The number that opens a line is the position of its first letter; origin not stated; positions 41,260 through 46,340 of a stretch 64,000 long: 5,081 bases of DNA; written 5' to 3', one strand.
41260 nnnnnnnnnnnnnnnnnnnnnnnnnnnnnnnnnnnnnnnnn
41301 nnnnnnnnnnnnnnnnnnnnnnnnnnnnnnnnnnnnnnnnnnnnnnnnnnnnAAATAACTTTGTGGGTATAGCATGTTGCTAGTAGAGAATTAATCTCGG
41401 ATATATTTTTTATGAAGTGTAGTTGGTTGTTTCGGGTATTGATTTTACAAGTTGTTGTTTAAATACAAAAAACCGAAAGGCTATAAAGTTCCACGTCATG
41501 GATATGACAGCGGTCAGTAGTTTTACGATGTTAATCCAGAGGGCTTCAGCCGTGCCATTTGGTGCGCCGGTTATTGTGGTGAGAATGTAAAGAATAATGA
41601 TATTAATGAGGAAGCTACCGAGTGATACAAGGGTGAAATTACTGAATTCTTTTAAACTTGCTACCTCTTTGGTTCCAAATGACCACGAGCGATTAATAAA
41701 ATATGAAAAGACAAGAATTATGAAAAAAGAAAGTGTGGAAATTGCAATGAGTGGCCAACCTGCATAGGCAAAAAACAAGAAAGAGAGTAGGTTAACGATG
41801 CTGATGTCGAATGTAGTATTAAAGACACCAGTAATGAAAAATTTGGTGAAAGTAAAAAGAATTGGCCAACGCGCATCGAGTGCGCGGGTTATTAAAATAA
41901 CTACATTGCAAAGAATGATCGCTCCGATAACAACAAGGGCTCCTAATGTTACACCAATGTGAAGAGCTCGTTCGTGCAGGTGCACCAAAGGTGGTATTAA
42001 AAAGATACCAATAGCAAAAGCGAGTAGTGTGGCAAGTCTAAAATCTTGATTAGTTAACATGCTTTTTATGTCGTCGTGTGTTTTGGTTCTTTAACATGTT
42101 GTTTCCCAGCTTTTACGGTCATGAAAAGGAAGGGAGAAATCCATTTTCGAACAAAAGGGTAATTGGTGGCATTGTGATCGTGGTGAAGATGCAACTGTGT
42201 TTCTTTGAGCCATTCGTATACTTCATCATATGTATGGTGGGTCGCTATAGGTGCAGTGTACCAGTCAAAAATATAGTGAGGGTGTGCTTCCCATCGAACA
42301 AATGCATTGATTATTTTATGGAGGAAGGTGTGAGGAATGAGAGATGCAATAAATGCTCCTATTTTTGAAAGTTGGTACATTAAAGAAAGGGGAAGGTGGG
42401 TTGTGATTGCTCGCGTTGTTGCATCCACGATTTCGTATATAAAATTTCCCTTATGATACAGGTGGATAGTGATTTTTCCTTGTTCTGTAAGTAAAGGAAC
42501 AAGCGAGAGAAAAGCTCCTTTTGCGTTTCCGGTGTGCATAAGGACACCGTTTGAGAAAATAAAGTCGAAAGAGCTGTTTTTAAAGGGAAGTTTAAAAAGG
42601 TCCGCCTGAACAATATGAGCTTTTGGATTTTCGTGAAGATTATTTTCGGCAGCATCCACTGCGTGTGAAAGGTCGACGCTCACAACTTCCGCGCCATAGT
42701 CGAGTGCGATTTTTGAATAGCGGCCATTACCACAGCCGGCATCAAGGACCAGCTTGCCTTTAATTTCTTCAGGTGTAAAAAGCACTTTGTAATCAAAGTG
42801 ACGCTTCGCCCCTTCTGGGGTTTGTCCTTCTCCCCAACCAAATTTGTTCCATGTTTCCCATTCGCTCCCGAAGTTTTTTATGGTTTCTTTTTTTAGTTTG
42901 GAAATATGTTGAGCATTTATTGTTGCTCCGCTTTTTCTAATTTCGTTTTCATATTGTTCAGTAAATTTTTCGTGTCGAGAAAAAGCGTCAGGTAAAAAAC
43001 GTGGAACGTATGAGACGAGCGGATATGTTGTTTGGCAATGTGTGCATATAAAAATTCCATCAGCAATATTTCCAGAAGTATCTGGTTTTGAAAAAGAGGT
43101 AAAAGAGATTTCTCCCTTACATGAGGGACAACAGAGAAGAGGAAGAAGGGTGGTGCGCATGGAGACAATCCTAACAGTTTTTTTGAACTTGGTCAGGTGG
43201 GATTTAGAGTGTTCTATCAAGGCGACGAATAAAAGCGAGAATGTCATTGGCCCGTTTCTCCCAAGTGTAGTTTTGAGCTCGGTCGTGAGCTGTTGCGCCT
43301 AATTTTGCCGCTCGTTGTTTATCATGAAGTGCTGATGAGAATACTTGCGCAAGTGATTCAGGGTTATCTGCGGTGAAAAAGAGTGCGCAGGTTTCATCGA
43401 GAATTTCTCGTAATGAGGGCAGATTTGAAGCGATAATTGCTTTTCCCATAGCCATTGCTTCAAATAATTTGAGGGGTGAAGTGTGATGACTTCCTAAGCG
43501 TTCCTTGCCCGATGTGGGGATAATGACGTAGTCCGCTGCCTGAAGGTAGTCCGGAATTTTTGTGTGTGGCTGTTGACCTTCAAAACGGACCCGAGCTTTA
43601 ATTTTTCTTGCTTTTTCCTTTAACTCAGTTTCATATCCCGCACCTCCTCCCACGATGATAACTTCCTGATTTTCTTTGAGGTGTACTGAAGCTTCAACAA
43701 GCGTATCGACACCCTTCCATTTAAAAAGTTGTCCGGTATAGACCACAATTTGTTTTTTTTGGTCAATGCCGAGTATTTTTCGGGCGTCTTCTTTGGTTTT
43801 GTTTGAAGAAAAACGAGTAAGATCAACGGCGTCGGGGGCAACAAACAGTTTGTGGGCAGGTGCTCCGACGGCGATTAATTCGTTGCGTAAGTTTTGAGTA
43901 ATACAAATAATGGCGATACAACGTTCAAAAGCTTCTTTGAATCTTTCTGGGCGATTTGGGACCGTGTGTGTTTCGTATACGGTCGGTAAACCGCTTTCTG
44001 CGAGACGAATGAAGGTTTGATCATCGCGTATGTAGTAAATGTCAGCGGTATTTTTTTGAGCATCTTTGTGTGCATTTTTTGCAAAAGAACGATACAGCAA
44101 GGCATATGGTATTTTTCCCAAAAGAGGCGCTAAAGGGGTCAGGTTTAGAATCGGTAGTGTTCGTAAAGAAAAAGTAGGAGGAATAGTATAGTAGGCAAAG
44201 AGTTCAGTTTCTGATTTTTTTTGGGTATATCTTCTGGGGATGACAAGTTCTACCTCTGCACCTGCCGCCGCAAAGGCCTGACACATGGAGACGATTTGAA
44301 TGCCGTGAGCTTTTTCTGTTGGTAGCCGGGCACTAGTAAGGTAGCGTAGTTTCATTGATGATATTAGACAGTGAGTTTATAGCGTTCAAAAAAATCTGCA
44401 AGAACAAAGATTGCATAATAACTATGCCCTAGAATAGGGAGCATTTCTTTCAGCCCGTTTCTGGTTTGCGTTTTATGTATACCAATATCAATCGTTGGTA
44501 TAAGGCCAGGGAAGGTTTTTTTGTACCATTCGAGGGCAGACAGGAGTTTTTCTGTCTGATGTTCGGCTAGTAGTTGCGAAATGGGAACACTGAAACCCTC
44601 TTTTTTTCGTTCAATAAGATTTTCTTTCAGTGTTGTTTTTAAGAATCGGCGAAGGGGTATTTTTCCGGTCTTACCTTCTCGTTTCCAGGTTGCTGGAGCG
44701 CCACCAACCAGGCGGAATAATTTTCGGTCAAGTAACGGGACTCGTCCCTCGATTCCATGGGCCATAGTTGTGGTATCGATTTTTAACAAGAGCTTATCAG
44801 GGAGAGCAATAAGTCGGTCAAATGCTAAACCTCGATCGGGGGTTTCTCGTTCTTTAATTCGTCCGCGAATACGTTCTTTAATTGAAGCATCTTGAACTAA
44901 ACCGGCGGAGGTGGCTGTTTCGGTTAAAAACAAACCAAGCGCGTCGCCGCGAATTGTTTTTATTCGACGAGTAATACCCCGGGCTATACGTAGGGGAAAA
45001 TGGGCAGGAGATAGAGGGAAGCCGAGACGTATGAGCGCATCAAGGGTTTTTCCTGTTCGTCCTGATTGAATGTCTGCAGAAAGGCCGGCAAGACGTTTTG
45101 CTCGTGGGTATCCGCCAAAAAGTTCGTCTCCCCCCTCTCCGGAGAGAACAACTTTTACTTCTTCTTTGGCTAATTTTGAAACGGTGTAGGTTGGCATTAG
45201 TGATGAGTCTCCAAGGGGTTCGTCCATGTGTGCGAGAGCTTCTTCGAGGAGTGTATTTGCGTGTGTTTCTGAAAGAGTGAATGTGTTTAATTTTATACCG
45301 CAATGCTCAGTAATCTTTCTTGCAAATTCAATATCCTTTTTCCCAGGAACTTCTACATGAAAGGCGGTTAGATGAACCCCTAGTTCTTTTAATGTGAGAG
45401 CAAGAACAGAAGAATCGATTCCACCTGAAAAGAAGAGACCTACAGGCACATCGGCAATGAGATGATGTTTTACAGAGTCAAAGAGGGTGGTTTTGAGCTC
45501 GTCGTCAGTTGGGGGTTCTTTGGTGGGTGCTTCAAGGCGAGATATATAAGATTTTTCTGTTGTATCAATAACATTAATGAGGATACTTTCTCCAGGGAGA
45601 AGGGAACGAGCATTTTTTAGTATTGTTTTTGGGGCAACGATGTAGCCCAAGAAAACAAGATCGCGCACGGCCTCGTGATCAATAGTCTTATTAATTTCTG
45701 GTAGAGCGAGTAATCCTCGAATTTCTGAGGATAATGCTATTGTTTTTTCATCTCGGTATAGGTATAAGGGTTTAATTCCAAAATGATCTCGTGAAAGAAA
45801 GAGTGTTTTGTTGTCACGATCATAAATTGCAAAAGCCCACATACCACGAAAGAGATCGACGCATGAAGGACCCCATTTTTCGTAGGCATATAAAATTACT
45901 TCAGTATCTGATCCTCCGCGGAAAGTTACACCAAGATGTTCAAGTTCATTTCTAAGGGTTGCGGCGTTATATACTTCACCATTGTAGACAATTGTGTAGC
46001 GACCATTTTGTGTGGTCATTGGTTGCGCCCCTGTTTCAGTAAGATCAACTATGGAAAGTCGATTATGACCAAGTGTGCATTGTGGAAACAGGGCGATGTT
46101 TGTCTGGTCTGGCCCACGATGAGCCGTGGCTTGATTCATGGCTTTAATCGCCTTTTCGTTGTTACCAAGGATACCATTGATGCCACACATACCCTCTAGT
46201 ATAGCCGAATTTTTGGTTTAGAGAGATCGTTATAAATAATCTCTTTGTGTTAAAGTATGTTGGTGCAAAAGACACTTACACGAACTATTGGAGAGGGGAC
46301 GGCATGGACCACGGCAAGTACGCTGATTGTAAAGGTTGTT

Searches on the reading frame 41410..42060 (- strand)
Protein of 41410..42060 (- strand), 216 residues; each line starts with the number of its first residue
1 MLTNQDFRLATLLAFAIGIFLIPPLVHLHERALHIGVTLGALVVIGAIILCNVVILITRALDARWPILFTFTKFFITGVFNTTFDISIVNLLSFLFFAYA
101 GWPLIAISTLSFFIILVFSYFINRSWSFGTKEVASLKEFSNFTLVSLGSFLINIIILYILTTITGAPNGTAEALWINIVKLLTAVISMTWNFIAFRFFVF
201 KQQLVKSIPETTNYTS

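Call 10: search_protein_families(library=pfam, proteins=[window:41410-42060:-], max_evalue=0.001)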
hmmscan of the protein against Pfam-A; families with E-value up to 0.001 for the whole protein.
window:41410-42060:- (216 aa): 1 family
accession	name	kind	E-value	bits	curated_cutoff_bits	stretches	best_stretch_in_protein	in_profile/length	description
PF04138.20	GtrA_DPMS_TM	-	2.2e-15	57.3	26.1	1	73-200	1-117/117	GtrA/DPMS, transmembrane domain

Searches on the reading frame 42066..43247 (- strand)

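Call 10: search_protein_families(library=pfam, proteins=[window:42066-43247:-], max_evalue=0.001)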
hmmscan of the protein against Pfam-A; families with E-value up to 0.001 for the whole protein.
window:42066-43247:- (393 aa): 12 families
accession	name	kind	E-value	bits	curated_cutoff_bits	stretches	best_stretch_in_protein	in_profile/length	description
PF08241.18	Methyltransf_11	-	5e-18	66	21.2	1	168-259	1-93/95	Methyltransferase domain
PF13649.12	Methyltransf_25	-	4.6e-15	56.5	27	1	167-252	1-92/97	Methyltransferase domain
PF13847.12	Methyltransf_31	-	7.7e-14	52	27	1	163-277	3-126/145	Methyltransferase domain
PF08242.18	Methyltransf_12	-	7.8e-13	49.4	30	1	168-259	1-98/98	Methyltransferase domain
PF13489.12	Methyltransf_23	-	2.7e-09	37.4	27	1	158-263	17-118/164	Methyltransferase domain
PF01728.25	FtsJ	-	1.5e-06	28.7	24.1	1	163-279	21-145/181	FtsJ-like methyltransferase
PF08003.17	Methyltransf_9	-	1.6e-06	27.8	23.8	1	160-260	112-216/315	Protein of unknown function (DUF1698)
PF05175.20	MTS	-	1.2e-05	25.5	23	1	163-234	31-106/170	Methyltransferase small domain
PF02353.26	CMAS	-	3.2e-05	23.8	27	1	163-262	62-165/273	Mycolic acid cyclopropane synthetase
PF06325.19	PrmA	-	7.9e-05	22.7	22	1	163-233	161-233/296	Ribosomal protein L11 methyltransferase (PrmA)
PF03966.22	Trm112p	-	8.5e-05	22.8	22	1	33-76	3-36/40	Trm112p-like protein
PF03848.20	TehB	-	0.00041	20.3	20.4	1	162-239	29-108/193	Tellurite resistance protein TehB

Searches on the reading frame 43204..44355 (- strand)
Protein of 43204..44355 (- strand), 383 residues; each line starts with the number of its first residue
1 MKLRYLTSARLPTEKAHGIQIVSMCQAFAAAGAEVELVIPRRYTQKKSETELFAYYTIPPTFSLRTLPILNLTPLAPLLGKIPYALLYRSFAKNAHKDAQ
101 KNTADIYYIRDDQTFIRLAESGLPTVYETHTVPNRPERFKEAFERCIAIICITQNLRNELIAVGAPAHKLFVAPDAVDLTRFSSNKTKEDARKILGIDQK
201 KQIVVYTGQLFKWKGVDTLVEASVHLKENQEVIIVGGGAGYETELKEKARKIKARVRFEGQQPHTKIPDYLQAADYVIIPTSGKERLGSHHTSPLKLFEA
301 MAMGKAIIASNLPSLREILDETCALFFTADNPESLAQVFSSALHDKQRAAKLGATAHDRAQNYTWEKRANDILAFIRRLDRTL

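Call 10: search_protein_families(library=pfam, proteins=[window:43204-44355:-], max_evalue=0.001)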
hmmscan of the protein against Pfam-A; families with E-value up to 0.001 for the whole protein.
window:43204-44355:- (383 aa): 5 families
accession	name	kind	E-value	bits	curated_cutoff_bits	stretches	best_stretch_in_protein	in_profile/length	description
PF00534.26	Glycos_transf_1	-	5.5e-27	94.8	26.4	1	188-356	2-169/172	Glycosyl transferases group 1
PF13692.12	Glyco_trans_1_4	-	1.1e-23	84.5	27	1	202-345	2-142/142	Glycosyl transferases group 1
PF13524.12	Glyco_trans_1_2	-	1.9e-11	44.6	25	1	231-374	16-144/144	Glycosyl transferase-like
PF13439.12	Glyco_transf_4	-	6.4e-11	43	28.5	1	21-181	8-170/170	Glycosyltransferase Family 4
PF10087.14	DUF2325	-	0.00055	20.5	33.6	0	232-282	2-55/94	Uncharacterized protein conserved in bacteria (DUF2325)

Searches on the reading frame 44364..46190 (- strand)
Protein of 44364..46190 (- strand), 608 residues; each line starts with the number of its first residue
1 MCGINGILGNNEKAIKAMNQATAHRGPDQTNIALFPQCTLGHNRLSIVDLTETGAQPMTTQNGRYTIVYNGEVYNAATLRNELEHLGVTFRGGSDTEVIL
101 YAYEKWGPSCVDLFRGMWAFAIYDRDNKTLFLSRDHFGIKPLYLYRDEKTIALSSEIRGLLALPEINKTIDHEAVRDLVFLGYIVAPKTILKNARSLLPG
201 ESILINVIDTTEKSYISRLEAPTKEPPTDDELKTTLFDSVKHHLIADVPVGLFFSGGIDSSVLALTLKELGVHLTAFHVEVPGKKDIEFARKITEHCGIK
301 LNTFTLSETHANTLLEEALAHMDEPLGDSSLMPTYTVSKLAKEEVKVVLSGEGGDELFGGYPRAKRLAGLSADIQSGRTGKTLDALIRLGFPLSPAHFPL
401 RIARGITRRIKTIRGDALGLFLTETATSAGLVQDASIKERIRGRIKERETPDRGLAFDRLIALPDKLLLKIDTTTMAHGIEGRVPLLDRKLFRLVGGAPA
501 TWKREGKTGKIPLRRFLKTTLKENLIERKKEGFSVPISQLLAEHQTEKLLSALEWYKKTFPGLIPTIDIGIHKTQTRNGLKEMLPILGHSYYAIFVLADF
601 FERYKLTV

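Call 10: search_protein_families(library=pfam, proteins=[window:44364-46190:-], max_evalue=0.001)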
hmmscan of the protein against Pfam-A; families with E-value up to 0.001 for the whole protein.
window:44364-46190:- (608 aa): 5 families
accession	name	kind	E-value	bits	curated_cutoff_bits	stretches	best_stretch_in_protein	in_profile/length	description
PF00733.27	Asn_synthase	-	4.3e-66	224.4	21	1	232-548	2-302/354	Asparagine synthase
PF13522.11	GATase_6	-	2.4e-44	150.9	27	1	28-156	2-130/130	Glutamine amidotransferase domain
PF13537.11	GATase_7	-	2.8e-44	150.5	25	1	42-162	1-123/123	Glutamine amidotransferase domain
PF24167.1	DUF7411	-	0.00017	21.7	28.7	1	250-349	3-100/194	Family of unknown function (DUF7411)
PF06508.19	QueC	-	0.00039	20.4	22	1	253-322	5-74/210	Queuosine biosynthesis protein QueC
